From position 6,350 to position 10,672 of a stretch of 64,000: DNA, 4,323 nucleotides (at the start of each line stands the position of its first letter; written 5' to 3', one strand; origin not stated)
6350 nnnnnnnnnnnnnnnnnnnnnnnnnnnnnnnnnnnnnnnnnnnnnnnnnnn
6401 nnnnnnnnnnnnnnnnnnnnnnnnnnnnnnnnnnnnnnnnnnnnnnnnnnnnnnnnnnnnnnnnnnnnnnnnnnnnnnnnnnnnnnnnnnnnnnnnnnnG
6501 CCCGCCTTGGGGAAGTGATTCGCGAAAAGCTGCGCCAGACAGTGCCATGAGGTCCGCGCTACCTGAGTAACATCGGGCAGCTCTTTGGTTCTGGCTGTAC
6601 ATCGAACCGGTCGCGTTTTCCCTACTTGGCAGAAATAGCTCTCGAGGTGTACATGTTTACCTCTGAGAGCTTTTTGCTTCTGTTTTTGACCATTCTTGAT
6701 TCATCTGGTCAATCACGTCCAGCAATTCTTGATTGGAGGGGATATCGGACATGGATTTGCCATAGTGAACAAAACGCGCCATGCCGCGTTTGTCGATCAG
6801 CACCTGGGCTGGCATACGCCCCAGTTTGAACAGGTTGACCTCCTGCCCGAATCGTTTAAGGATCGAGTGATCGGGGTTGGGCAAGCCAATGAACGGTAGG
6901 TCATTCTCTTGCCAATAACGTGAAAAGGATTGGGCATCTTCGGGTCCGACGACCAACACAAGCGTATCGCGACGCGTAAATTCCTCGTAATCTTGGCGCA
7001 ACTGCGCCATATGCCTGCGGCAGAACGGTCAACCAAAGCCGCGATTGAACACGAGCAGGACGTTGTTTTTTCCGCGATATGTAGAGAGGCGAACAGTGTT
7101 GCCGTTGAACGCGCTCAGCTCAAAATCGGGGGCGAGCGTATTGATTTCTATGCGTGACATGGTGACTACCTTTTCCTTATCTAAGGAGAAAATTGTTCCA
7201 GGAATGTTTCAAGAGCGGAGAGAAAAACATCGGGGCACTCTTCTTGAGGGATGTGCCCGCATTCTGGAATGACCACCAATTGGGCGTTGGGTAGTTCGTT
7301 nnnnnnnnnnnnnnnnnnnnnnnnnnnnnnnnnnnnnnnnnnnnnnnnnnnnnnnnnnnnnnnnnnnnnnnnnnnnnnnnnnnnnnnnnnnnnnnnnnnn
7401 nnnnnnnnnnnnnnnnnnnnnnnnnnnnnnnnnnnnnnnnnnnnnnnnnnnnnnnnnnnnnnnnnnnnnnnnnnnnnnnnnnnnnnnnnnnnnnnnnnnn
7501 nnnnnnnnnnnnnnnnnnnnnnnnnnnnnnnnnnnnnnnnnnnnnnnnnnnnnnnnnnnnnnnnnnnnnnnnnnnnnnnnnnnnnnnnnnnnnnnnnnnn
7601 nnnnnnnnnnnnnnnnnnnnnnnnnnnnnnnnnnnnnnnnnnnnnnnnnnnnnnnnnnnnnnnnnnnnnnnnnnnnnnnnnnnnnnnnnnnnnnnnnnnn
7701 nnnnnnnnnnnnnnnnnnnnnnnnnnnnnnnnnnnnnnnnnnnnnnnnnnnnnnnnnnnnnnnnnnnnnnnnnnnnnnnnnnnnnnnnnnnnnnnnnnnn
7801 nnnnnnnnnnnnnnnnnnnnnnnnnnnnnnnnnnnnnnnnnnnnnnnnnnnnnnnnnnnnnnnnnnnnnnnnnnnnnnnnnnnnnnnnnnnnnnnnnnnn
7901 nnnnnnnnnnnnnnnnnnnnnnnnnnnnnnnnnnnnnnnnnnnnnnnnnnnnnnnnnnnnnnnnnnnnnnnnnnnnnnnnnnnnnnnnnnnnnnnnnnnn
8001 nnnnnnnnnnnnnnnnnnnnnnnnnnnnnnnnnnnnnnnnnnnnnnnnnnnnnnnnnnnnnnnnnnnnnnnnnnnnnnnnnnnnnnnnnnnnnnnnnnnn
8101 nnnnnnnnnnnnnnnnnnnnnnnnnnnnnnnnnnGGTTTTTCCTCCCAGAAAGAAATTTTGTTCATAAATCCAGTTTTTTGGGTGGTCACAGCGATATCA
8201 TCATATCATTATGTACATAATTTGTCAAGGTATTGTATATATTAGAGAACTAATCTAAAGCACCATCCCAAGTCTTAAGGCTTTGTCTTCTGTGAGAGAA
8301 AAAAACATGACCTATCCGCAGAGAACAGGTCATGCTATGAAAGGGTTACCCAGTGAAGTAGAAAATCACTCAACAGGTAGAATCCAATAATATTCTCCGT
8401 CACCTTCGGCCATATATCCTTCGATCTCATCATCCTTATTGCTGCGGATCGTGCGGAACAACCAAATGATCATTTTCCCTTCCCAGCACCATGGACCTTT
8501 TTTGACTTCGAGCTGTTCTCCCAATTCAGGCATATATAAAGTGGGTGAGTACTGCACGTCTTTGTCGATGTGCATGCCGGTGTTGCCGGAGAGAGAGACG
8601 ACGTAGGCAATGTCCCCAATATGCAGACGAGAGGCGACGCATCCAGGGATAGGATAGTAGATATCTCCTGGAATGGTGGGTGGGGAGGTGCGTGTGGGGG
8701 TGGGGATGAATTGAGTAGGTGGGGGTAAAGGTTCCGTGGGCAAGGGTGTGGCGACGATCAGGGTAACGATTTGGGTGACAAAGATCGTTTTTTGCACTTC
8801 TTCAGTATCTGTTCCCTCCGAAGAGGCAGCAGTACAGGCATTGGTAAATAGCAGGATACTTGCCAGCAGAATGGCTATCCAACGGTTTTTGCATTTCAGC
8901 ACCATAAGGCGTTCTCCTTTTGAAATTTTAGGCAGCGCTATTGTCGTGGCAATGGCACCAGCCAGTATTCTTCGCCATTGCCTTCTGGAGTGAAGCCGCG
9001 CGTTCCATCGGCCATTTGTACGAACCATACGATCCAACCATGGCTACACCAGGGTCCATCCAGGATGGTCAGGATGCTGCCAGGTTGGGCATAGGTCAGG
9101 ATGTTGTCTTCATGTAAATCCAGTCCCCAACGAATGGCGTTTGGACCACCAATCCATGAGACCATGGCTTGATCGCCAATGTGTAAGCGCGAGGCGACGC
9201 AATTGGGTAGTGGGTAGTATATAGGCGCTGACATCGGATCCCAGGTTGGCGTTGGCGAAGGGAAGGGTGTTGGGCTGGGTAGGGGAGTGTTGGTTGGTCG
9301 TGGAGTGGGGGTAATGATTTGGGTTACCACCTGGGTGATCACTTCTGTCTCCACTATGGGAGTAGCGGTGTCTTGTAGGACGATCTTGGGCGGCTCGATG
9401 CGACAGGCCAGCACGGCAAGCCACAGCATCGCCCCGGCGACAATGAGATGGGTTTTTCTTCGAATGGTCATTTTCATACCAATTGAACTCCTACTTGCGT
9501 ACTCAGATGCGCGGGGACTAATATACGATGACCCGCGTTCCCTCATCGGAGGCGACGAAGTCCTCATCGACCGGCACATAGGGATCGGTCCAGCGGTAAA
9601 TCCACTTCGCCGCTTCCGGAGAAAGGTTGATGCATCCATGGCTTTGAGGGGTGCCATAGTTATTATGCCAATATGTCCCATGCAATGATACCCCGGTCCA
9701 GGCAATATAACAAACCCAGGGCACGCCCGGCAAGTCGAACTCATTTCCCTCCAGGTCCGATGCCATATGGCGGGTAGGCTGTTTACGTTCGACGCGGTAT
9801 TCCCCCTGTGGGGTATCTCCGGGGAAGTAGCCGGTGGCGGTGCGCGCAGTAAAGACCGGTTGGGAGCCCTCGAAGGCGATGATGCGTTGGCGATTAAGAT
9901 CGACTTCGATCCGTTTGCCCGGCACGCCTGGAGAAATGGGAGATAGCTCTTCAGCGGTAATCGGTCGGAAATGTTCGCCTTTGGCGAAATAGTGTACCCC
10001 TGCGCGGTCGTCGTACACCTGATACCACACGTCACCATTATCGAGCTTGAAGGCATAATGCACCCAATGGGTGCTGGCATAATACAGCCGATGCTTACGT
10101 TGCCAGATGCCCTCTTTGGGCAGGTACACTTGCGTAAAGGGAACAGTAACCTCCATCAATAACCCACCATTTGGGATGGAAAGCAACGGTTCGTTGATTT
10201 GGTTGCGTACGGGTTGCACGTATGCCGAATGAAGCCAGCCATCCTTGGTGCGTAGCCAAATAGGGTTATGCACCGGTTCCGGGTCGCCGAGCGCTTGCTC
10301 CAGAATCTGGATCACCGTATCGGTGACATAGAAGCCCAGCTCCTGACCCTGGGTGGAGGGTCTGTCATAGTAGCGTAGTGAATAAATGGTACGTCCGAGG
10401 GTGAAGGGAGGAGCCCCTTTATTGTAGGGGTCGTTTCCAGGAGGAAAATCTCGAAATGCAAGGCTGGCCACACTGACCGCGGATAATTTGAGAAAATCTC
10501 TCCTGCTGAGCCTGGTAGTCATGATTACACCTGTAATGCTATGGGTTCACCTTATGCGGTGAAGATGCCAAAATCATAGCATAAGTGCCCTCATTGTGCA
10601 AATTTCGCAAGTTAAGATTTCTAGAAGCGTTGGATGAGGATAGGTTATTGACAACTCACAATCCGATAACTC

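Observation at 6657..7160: Unannotated candidate selenoprotein: peroxiredoxin-like gene with UGA at the CxxC cysteine position plus a SECIS-like hairpin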

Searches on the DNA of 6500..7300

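Call 53: search_rna_families(source=window, start=6500, end=7300, threshold=evalue, max_evalue=10)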
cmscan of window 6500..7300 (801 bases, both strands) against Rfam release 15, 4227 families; matches with E-value up to 10: 1.
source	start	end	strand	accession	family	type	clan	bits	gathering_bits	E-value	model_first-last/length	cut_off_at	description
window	7148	7260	-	RF00599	SNORA77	Gene; snRNA; snoRNA; HACA-box;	-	14.2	42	3.6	1-125/125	no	Small nucleolar RNA SNORA77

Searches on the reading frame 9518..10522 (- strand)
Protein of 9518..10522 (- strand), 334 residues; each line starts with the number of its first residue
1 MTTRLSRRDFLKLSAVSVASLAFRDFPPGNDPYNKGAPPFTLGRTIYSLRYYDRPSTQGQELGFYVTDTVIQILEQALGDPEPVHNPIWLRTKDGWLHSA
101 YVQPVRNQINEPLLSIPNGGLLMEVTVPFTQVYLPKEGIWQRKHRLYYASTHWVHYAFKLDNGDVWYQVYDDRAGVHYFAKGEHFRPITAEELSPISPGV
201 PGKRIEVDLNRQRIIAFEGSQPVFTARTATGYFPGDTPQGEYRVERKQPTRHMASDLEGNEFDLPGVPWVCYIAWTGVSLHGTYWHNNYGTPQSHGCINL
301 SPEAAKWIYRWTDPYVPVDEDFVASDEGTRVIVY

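Call 29: search_protein_families(library=ncbifam, proteins=[window:9518-10522:-], max_evalue=0.001)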
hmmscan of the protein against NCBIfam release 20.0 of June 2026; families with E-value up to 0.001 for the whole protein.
window:9518-10522:- (334 aa): 5 families
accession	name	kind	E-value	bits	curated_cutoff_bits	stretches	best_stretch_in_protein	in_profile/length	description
NF004786.0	PRK06132.1-3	equivalog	3.8e-10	39.1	329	1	205-318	31-136/418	hypothetical protein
NF004785.0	PRK06132.1-2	subfamily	7.4e-06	25.4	169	1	207-313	67-164/353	hypothetical protein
NF009120.0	PRK12472.1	subfamily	0.0002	20.3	369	1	207-309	58-151/508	hypothetical protein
TIGR01409.1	TAT_signal_seq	domain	0.00034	20.8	16.7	1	5-23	1-19/29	twin-arginine translocation signal domain-containing protein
NF004787.0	PRK06132.1-4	equivalog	0.0005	19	409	1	205-312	60-158/347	hypothetical protein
